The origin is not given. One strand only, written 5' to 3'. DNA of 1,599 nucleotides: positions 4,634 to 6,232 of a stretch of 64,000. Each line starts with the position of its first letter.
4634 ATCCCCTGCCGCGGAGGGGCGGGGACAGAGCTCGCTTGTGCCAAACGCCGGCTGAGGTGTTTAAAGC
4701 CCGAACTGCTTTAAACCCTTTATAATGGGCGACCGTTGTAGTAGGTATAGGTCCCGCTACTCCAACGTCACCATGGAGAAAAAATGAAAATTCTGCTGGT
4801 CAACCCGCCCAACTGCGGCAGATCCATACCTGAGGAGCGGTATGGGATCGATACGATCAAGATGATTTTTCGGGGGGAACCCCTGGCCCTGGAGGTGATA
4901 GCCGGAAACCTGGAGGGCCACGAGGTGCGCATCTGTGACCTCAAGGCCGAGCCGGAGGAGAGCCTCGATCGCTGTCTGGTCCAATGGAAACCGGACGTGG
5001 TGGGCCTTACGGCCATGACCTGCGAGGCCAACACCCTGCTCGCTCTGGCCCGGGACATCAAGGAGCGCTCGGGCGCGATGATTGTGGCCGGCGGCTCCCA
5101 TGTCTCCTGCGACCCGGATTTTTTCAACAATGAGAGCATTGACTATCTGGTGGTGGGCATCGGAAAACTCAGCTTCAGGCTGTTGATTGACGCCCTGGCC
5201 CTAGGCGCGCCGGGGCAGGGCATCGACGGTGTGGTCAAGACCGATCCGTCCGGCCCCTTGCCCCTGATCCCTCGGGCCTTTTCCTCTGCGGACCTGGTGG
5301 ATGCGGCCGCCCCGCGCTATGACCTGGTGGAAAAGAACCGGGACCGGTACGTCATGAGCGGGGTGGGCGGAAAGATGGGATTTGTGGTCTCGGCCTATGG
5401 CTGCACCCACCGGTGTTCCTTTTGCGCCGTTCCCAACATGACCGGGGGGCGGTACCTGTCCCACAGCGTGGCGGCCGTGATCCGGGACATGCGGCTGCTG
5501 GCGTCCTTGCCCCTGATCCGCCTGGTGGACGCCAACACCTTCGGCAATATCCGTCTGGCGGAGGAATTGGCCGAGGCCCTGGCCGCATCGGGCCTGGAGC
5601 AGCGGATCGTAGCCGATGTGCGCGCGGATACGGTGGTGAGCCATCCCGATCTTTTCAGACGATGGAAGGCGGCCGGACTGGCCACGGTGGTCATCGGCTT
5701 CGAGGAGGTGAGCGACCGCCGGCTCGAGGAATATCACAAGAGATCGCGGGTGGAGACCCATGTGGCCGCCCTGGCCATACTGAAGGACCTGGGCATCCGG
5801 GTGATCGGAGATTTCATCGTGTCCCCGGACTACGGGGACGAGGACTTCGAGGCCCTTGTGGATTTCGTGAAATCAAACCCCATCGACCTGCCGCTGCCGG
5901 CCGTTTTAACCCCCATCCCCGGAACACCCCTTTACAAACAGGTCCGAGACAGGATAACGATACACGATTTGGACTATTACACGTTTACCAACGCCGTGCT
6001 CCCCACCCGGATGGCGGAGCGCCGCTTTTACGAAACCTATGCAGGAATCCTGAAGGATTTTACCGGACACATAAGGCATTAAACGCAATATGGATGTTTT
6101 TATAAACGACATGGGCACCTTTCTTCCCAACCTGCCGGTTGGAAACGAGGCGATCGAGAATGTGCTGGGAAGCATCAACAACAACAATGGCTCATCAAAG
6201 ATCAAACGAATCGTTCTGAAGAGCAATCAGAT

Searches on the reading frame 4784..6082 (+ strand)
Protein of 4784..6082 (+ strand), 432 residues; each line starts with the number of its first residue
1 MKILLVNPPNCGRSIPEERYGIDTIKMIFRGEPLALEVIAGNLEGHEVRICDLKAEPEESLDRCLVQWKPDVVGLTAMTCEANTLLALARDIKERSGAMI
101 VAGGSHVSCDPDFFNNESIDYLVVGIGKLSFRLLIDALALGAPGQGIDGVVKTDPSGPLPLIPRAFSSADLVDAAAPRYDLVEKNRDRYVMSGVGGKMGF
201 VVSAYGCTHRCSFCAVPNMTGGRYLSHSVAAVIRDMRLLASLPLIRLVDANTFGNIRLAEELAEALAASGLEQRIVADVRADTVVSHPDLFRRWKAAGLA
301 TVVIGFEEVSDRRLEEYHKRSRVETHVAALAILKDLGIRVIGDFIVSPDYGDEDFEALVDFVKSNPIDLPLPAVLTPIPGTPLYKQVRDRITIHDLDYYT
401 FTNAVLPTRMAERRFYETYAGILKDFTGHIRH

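Call 10: search_protein_families(library=pfam, proteins=[window:4784-6082:+], max_evalue=0.001)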
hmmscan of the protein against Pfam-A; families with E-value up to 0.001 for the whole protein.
window:4784-6082:+ (432 aa): 2 families
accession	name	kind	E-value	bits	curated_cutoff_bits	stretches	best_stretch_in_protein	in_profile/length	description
PF04055.27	Radical_SAM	-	1e-16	62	29.5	1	203-362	3-166/166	Radical SAM superfamily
PF02310.24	B12-binding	-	1.5e-15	57.5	32.1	1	30-132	11-118/121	B12 binding domain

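Call 38: search_protein_families(library=ncbifam, proteins=[window:4784-6082:+], max_evalue=0.00001)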
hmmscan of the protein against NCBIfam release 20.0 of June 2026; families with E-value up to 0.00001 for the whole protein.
window:4784-6082:+ (432 aa): 16 families
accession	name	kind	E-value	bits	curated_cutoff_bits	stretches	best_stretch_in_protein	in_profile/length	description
TIGR04367.1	HpnR_B12_rSAM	equivalog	1.9e-50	171.8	650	1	26-418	15-404/490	hopanoid C-3 methylase HpnR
TIGR02026.1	BchE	equivalog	2.2e-27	96.1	481.35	1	33-415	22-416/497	magnesium-protoporphyrin IX monomethyl ester anaerobic oxidative cyclase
TIGR03471.1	HpnJ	equivalog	3.7e-19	69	577.6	1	70-393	69-393/472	hopanoid biosynthesis associated radical SAM protein HpnJ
TIGR04014.1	B12_SAM_MJ_0865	equivalog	3.6e-18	65.6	360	1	85-390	57-361/434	methyl-coenzyme M reductase glutamine C-methyltransferase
TIGR04013.1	B12_SAM_MJ_1487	hypoth_equivalog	2e-15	56.5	251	1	54-390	28-360/382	TIGR04013 family B12-binding domain/radical SAM domain-containing protein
TIGR04072.2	rSAM_ladder_B12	equivalog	4.5e-14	51.9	360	1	33-325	18-308/443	lipid biosynthesis B12-binding/radical SAM protein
NF050148.1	rSAM_ApyD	equivalog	5.8e-13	48.1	750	1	186-408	187-412/645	RiPP biosynthesis radical SAM protein ApyD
TIGR03975.1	rSAM_ocin_1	subfamily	2.8e-12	46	281.85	1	65-360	124-425/606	RiPP maturation radical SAM C-methyltransferase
TIGR04479.1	bcpD_PhpK_rSAM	subfamily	4.9e-12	45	600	1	203-362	246-406/504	PhpK family radical SAM P-methyltransferase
NF040546.1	rSAM_CUAEP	equivalog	1.4e-11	43.8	500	1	188-365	161-341/468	CUAEP/CCAEP-tail radical SAM (seleno)protein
NF040542.1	rSAM_RCCLKC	equivalog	2.1e-11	43.7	450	1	86-367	66-352/423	arsinothricin biosynthesis radical SAM protein ArsL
TIGR04428.1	B12_rSAM_trp_MT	equivalog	2.2e-09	36.2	500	1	87-241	85-259/558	tryptophan 2-C-methyltransferase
TIGR04385.1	B12_rSAM_cofa1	equivalog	4.8e-09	35.9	450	1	32-346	19-344/438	B12 lower ligand biosynthesis radical SAM protein BzaD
NF033070.1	rSAM_AprD4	equivalog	4.5e-07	29.1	500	1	168-408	167-412/456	AprD4 family radical SAM diol-dehydratase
NF033712.0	B12_rSAM_KedN5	subfamily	5.1e-07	28.3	700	0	58-139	51-135/624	KedN5 family methylcobalamin-dependent radical SAM C-methyltransferase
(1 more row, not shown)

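Call 67: find_homologous_proteins(query=window:4784-6082:+, max_evalue=1e-40)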
Query window:4784-6082:+ (432 aa): 1410 proteins with E <= 1e-40 among 8000 candidates; the best 120 are listed.
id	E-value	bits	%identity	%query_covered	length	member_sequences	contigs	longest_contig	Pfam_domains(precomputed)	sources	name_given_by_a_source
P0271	4.5e-288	973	100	100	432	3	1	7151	PF04055.28,PF02310.25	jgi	-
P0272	4.4e-241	818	84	100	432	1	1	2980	PF04055.28,PF02310.25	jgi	jgi:radical SAM superfamily enzyme YgiQ (UPF0313 family)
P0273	2.0e-201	688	69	100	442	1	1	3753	PF04055.28,PF02310.25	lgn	-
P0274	3.6e-200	683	69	100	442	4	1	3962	PF04055.28,PF02310.25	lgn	-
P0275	3.3e-198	677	68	100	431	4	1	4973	PF04055.28,PF02310.25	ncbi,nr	ncbi:MAG: B12-binding domain-containing radical SAM protein [Desulfobacterales bacterium]|nr:B12-bin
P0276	1.1e-197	675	69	100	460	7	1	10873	PF04055.28,PF02310.25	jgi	-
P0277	2.9e-196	671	66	100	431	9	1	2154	PF04055.28,PF02310.25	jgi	jgi:radical SAM superfamily enzyme YgiQ (UPF0313 family)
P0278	1.4e-195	668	67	100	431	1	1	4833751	PF04055.28,PF02310.25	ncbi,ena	-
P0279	3.0e-195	667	66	100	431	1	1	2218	PF04055.28,PF02310.25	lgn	-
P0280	1.5e-194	665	67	100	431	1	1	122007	PF04055.28,PF02310.25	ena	-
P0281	1.2e-193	662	66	100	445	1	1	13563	PF04055.28,PF02310.25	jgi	jgi:radical SAM superfamily enzyme YgiQ (UPF0313 family)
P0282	1.4e-193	662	68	100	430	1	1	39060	PF04055.28,PF02310.25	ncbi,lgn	-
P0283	5.9e-193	660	67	100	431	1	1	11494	PF04055.28,PF02310.25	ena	-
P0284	1.3e-191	655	66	100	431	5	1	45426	PF04055.28,PF02310.25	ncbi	ncbi:MAG: radical SAM protein [Desulfobacterales bacterium]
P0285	1.8e-191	655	65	100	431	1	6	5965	PF04055.28,PF02310.25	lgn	-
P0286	2.3e-191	654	65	100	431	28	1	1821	PF04055.28,PF02310.25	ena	-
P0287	2.9e-191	654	66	100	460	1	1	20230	PF04055.28,PF02310.25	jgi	jgi:hopanoid C-3 methylase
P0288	3.8e-191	654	65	100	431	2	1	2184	PF04055.28,PF02310.25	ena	-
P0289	4.7e-191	653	65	100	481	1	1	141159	PF04055.28,PF02310.25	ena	-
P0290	7.5e-191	653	65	100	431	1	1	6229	PF04055.28,PF02310.25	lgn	-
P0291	2.5e-190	651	65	100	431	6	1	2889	PF04055.28,PF02310.25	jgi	jgi:radical SAM superfamily enzyme YgiQ (UPF0313 family)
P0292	4.7e-190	650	65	100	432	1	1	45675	PF04055.28,PF02310.25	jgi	jgi:radical SAM superfamily enzyme YgiQ (UPF0313 family)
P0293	1.4e-189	648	65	100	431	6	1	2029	PF04055.28,PF02310.25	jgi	jgi:hopanoid C-3 methylase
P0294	2.9e-189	648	66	100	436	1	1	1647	PF04055.28,PF02310.25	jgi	jgi:radical SAM superfamily enzyme YgiQ (UPF0313 family)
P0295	1.0e-188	646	64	100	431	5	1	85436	PF04055.28,PF02310.25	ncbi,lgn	ncbi:MAG: radical SAM protein [Desulfococcaceae bacterium]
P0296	1.6e-188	645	64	100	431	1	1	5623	PF04055.28,PF02310.25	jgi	jgi:hopanoid C-3 methylase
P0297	1.9e-188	645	65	100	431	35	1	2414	PF04055.28,PF02310.25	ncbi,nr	ncbi:MAG: B12-binding domain-containing radical SAM protein [Desulfobacterales bacterium]|nr:B12-bin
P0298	4.2e-188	644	65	100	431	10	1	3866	PF04055.28,PF02310.25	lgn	-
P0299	5.0e-188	643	65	100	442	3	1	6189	PF04055.28,PF02310.25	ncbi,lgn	-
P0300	1.0e-187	642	66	100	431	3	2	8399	PF04055.28,PF02310.25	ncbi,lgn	ncbi:MAG: radical SAM protein [Desulfobacterales bacterium]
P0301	1.3e-187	642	67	100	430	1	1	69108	PF04055.28,PF02310.25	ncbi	-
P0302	2.3e-187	641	64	100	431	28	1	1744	PF04055.28,PF02310.25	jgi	-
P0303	2.9e-187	641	66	100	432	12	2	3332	PF04055.28,PF02310.25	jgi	jgi:radical SAM superfamily enzyme YgiQ (UPF0313 family)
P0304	3.9e-187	640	64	100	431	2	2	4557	PF04055.28,PF02310.25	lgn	-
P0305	6.4e-187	640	65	100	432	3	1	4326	PF04055.28,PF02310.25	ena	-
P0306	1.1e-186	639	64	100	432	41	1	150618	PF04055.28,PF02310.25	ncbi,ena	-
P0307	2.5e-186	638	64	100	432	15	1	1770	PF04055.28,PF02310.25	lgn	-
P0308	4.4e-186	637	65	99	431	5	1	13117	PF04055.28,PF02310.25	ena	-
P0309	5.2e-186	637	63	100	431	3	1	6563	PF04055.28,PF02310.25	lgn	-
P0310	5.8e-186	637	64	100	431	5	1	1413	PF04055.28,PF02310.25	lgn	-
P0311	1.5e-185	635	65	100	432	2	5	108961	PF04055.28,PF02310.25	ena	-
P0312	1.5e-185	635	63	100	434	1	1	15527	PF04055.28,PF02310.25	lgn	-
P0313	1.7e-185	635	65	100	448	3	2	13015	PF04055.28,PF02310.25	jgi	jgi:radical SAM superfamily enzyme YgiQ (UPF0313 family)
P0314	2.0e-185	635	65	100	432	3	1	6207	PF04055.28,PF02310.25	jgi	jgi:radical SAM superfamily enzyme YgiQ (UPF0313 family)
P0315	7.2e-185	633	64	100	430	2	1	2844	PF04055.28,PF02310.25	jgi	jgi:radical SAM superfamily enzyme YgiQ (UPF0313 family)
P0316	8.5e-185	633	65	100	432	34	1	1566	PF04055.28,PF02310.25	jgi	jgi:radical SAM superfamily enzyme YgiQ (UPF0313 family)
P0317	9.4e-185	633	65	100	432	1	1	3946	PF04055.28,PF02310.25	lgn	-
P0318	1.5e-184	632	64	100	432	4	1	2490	PF04055.28,PF02310.25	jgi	-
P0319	2.1e-184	632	65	100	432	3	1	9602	PF04055.28,PF02310.25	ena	-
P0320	2.3e-184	631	65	100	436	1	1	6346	PF04055.28,PF02310.25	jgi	-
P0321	2.3e-184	631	64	100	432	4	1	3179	PF04055.28,PF02310.25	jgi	jgi:radical SAM superfamily enzyme YgiQ (UPF0313 family)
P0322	2.5e-184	631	64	100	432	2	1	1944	PF04055.28,PF02310.25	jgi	jgi:hopanoid C-3 methylase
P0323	2.8e-184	631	64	100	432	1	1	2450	PF04055.28,PF02310.25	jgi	jgi:radical SAM superfamily enzyme YgiQ (UPF0313 family)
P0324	2.9e-184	631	64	100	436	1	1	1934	PF04055.28,PF02310.25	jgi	jgi:radical SAM superfamily enzyme YgiQ (UPF0313 family)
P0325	3.0e-184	631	63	100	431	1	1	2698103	PF04055.28,PF02310.25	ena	-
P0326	3.0e-184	631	65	100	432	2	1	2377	PF04055.28,PF02310.25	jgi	jgi:radical SAM superfamily enzyme YgiQ (UPF0313 family)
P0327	3.9e-184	631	63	100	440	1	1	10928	PF04055.28,PF02310.25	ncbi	-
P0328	5.2e-184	630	64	100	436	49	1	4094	PF04055.28,PF02310.25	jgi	jgi:radical SAM superfamily enzyme YgiQ (UPF0313 family)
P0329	5.6e-184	630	64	100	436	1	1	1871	PF04055.28,PF02310.25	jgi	jgi:radical SAM superfamily enzyme YgiQ (UPF0313 family)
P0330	6.3e-184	630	64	100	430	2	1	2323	PF04055.28,PF02310.25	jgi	jgi:hopanoid C-3 methylase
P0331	7.3e-184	630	64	100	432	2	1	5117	PF04055.28,PF02310.25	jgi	jgi:radical SAM superfamily enzyme YgiQ (UPF0313 family)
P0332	8.2e-184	630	64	100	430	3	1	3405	PF04055.28,PF02310.25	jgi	jgi:radical SAM superfamily enzyme YgiQ (UPF0313 family)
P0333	9.1e-184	629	65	99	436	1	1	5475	PF04055.28,PF02310.25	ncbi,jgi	-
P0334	1.1e-183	629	63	100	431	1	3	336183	PF04055.28,PF02310.25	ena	-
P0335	1.8e-183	628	64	98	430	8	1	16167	PF04055.28,PF02310.25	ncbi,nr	ncbi:MAG: B12-binding domain-containing radical SAM protein [Desulfobacterales bacterium]|nr:B12-bin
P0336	2.2e-183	628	65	100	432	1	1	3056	PF04055.28,PF02310.25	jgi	jgi:radical SAM superfamily enzyme YgiQ (UPF0313 family)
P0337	2.6e-183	628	63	100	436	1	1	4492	PF04055.28,PF02310.25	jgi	jgi:radical SAM superfamily enzyme YgiQ (UPF0313 family)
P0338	3.7e-183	627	64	100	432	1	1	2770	PF04055.28,PF02310.25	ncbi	-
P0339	4.0e-183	627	64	100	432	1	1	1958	PF04055.28,PF02310.25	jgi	jgi:radical SAM superfamily enzyme YgiQ (UPF0313 family)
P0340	4.4e-183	627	64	100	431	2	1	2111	PF04055.28,PF02310.25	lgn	-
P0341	8.1e-183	626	63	100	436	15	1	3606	PF04055.28,PF02310.25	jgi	-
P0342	8.9e-183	626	63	100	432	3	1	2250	PF04055.28,PF02310.25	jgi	-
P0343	1.8e-182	625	64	100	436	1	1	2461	PF04055.28,PF02310.25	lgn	-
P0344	1.8e-182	625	64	100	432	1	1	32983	PF04055.28,PF02310.25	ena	-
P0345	1.9e-182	625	64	100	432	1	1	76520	PF04055.28,PF02310.25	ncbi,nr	ncbi:MAG: cobalamin B12-binding domain-containing protein [Deltaproteobacteria bacterium]|nr:cobalam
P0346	2.1e-182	625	64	100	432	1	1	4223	PF04055.28,PF02310.25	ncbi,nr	ncbi:MAG TPA: radical SAM protein [Desulfobacterales bacterium]|nr:radical SAM protein [Desulfobacte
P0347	2.6e-182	625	62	100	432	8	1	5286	PF04055.28,PF02310.25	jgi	jgi:radical SAM superfamily enzyme YgiQ (UPF0313 family)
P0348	2.8e-182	624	63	100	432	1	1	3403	PF04055.28,PF02310.25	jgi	jgi:radical SAM superfamily enzyme YgiQ (UPF0313 family)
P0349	3.0e-182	624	63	100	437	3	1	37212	PF04055.28,PF02310.25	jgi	jgi:radical SAM superfamily enzyme YgiQ (UPF0313 family)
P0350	3.3e-182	624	64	100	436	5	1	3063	PF04055.28,PF02310.25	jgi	-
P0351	6.2e-182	623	64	100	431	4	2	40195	PF04055.28,PF02310.25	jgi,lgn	jgi:radical SAM superfamily enzyme YgiQ (UPF0313 family)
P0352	7.3e-182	623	64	100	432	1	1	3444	PF04055.28,PF02310.25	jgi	jgi:radical SAM superfamily enzyme YgiQ (UPF0313 family)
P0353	9.1e-182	623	63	100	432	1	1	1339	PF04055.28,PF02310.25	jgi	jgi:radical SAM superfamily enzyme YgiQ (UPF0313 family)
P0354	1.2e-181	622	63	100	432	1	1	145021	PF04055.28,PF02310.25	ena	-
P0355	2.3e-181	622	62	100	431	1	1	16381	PF04055.28,PF02310.25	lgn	-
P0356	2.4e-181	621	64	98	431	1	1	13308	PF04055.28,PF02310.25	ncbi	-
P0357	2.4e-181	621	63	100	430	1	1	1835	PF04055.28,PF02310.25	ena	-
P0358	3.3e-181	621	63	100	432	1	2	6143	PF04055.28,PF02310.25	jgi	jgi:radical SAM superfamily enzyme YgiQ (UPF0313 family)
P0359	3.7e-181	621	63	100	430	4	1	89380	PF04055.28,PF02310.25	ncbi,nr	ncbi:MAG: cobalamin B12-binding domain-containing protein [Deltaproteobacteria bacterium]|nr:cobalam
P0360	3.8e-181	621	63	100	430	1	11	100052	PF04055.28,PF02310.25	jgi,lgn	jgi:radical SAM superfamily enzyme YgiQ (UPF0313 family)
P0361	4.7e-181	620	63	100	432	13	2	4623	PF04055.28,PF02310.25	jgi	-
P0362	4.7e-181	620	63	100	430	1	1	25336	PF04055.28,PF02310.25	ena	-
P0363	8.2e-181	620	63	100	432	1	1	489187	PF04055.28,PF02310.25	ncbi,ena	-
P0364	1.0e-180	619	64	100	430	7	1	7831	PF04055.28,PF02310.25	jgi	jgi:radical SAM superfamily enzyme YgiQ (UPF0313 family)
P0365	1.2e-180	619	63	100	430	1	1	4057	PF04055.28,PF02310.25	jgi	jgi:radical SAM superfamily enzyme YgiQ (UPF0313 family)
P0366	1.3e-180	619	62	100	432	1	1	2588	PF04055.28,PF02310.25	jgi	jgi:radical SAM superfamily enzyme YgiQ (UPF0313 family)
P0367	1.4e-180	619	63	100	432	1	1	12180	PF04055.28,PF02310.25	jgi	jgi:hopanoid C-3 methylase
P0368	2.1e-180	618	63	100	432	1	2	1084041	PF04055.28,PF02310.25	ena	-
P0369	2.1e-180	618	63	99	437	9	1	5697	PF04055.28,PF02310.25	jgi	jgi:radical SAM superfamily enzyme YgiQ (UPF0313 family)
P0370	3.3e-180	618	63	100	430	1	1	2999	PF04055.28,PF02310.25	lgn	-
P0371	5.3e-180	617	63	100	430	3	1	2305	PF04055.28,PF02310.25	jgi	jgi:radical SAM superfamily enzyme YgiQ (UPF0313 family)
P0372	6.3e-180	617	63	100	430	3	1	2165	PF04055.28,PF02310.25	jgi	jgi:radical SAM superfamily enzyme YgiQ (UPF0313 family)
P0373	9.3e-180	616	64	100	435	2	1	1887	PF04055.28,PF02310.25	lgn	-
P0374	1.1e-179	616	63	100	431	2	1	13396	PF04055.28,PF02310.25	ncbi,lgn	-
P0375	4.1e-179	614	62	100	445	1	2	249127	PF04055.28,PF02310.25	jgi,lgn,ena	-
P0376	4.1e-179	614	60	100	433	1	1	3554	PF04055.28,PF02310.25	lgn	-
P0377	5.7e-179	614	63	100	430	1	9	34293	PF04055.28,PF02310.25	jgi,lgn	jgi:radical SAM superfamily enzyme YgiQ (UPF0313 family)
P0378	1.4e-178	612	62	100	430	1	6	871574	PF04055.28,PF02310.25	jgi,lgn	jgi:radical SAM superfamily enzyme YgiQ (UPF0313 family)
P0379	2.2e-178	612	61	100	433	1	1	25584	PF04055.28,PF02310.25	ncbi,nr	ncbi:radical SAM protein [Desulfobacterales bacterium HSG17]|nr:radical SAM protein [Desulfobacteral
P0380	2.5e-178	611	62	100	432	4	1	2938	PF04055.28,PF02310.25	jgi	-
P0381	2.8e-178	611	62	100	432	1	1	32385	PF04055.28,PF02310.25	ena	-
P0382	3.1e-178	611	63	100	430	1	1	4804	PF04055.28,PF02310.25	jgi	jgi:hopanoid C-3 methylase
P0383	3.3e-178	611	63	98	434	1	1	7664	PF04055.28,PF02310.25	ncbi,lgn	-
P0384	4.5e-178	611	63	99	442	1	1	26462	PF04055.28,PF02310.25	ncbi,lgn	-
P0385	5.5e-178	610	62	100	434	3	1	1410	PF04055.28,PF02310.25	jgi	-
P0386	5.8e-178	610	62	100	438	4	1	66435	PF04055.28,PF02310.25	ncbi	ncbi:MAG: B12-binding domain-containing radical SAM protein, partial [Desulfococcaceae bacterium]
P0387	6.2e-178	610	63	99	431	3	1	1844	PF04055.28,PF02310.25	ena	-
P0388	1.0e-177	609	61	100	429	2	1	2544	PF04055.28,PF02310.25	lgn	-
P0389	1.0e-177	609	65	94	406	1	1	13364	PF04055.28,PF02310.25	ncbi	-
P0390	1.5e-177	609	62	100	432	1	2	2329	PF04055.28,PF02310.25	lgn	-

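Call 68: find_encoding_contigs(protein=P0278, flank=10000, max_places=1)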
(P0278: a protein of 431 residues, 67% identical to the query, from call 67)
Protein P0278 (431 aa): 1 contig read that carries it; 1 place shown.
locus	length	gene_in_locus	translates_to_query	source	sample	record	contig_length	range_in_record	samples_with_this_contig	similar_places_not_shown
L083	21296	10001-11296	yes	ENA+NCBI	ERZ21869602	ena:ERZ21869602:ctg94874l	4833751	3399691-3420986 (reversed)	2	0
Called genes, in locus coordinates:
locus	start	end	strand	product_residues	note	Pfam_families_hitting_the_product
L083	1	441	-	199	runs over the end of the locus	PF00413:Peptidase_M10 (faint)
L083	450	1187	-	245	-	PF00515:TPR_1 (faint), PF07719:TPR_2 (faint), PF09613:HrpB1_HrpK (faint), PF13432:TPR_16 (weak), PF14559:TPR_19 (weak), PF25063:ARM_TT21_C (weak), PF09976:TPR_21, PF14559:TPR_19, +13 more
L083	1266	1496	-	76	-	PF13428:TPR_14 (faint), PF13432:TPR_16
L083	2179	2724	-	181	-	PF13469:Sulfotransfer_3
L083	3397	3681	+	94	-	-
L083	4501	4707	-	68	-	-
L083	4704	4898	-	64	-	-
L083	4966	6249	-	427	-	PF02310:B12-binding (weak)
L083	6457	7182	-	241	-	-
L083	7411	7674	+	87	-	PF00550:PP-binding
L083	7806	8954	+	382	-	PF04055:Radical_SAM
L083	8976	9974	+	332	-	PF04055:Radical_SAM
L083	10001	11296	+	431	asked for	PF02310:B12-binding, PF04055:Radical_SAM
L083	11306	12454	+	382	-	PF08541:ACP_syn_III_C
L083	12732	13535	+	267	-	PF00005:ABC_tran, PF13304:AAA_21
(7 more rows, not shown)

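Call 69: find_encoding_contigs(protein=P0280, flank=10000, max_places=1)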
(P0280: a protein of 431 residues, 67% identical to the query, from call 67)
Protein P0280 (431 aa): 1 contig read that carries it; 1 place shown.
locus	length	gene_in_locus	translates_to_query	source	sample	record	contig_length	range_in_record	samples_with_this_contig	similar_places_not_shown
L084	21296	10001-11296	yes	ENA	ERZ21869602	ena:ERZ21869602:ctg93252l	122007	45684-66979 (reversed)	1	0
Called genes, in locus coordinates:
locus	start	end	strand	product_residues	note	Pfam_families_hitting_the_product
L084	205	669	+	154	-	-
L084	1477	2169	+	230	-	-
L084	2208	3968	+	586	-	-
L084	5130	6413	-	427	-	PF02310:B12-binding (weak)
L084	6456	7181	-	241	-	-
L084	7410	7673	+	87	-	PF00550:PP-binding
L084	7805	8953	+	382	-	PF04055:Radical_SAM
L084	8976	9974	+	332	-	PF04055:Radical_SAM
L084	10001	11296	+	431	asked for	PF02310:B12-binding, PF04055:Radical_SAM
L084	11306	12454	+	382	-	PF08541:ACP_syn_III_C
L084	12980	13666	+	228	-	PF00005:ABC_tran, PF13304:AAA_21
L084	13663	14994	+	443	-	PF12679:ABC2_membrane_2, PF12698:ABC2_membrane_3, PF01061:ABC2_membrane, PF12730:ABC2_membrane_4 (weak)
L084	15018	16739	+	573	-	PF00221:Lyase_aromatic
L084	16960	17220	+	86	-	PF00550:PP-binding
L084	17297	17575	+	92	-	PF00550:PP-binding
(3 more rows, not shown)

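Call 70: find_encoding_contigs(protein=P0306, flank=10000, max_places=1)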
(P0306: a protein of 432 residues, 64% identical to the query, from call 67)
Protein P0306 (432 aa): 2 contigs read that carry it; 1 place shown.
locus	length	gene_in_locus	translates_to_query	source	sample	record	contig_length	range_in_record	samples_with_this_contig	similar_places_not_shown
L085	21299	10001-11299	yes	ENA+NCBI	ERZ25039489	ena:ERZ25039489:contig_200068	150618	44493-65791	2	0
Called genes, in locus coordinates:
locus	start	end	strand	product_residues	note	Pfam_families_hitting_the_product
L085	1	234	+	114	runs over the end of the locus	PF01648:ACPS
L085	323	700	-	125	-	-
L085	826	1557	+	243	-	PF01755:Glyco_transf_25 (faint)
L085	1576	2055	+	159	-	-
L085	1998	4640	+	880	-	PF13489:Methyltransf_23 (weak), PF08241:Methyltransf_11 (weak), PF08242:Methyltransf_12 (weak), PF13649:Methyltransf_25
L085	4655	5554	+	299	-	PF01522:Polysacc_deac_1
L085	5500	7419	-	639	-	PF05057:DUF676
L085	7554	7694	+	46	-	-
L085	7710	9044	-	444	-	PF12679:ABC2_membrane_2, PF12698:ABC2_membrane_3, PF01061:ABC2_membrane, PF12730:ABC2_membrane_4 (weak)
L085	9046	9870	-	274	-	PF00005:ABC_tran, PF13304:AAA_21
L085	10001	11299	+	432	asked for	PF02310:B12-binding, PF04055:Radical_SAM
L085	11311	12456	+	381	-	PF00109:ketoacyl-synt (faint), PF08541:ACP_syn_III_C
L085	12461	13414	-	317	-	PF00109:ketoacyl-synt, PF13723:Ketoacyl-synt_2 (weak)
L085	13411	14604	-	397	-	PF00109:ketoacyl-synt, PF00108:Thiolase_N (faint), PF02801:Ketoacyl-synt_C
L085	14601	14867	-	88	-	PF00550:PP-binding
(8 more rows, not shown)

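Call 72: find_encoding_contigs(protein=P0325, flank=10000, max_places=1)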
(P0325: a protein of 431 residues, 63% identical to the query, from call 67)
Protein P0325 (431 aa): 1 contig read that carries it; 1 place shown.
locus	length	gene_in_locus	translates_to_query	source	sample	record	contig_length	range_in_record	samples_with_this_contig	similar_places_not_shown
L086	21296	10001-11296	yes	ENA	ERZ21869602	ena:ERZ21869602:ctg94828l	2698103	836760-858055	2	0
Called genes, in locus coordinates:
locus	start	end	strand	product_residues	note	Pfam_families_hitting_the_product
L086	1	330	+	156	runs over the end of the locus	-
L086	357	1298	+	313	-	PF01807:Zn_ribbon_DnaG, PF13155:Toprim_2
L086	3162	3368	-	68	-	-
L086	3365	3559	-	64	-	-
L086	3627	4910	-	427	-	PF02310:B12-binding (weak)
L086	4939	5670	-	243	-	-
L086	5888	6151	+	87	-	PF00550:PP-binding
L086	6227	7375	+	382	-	PF04055:Radical_SAM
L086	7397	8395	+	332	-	PF04055:Radical_SAM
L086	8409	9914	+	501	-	PF00070:Pyr_redox (faint), PF01266:DAO, PF01593:Amino_oxidase, PF07992:Pyr_redox_2 (faint), PF13450:NAD_binding_8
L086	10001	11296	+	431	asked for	PF02310:B12-binding, PF04055:Radical_SAM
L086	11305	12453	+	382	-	PF08541:ACP_syn_III_C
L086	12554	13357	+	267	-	PF00005:ABC_tran, PF13304:AAA_21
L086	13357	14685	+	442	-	PF12679:ABC2_membrane_2, PF12698:ABC2_membrane_3, PF01061:ABC2_membrane, PF12730:ABC2_membrane_4 (weak)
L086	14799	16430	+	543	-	PF00221:Lyase_aromatic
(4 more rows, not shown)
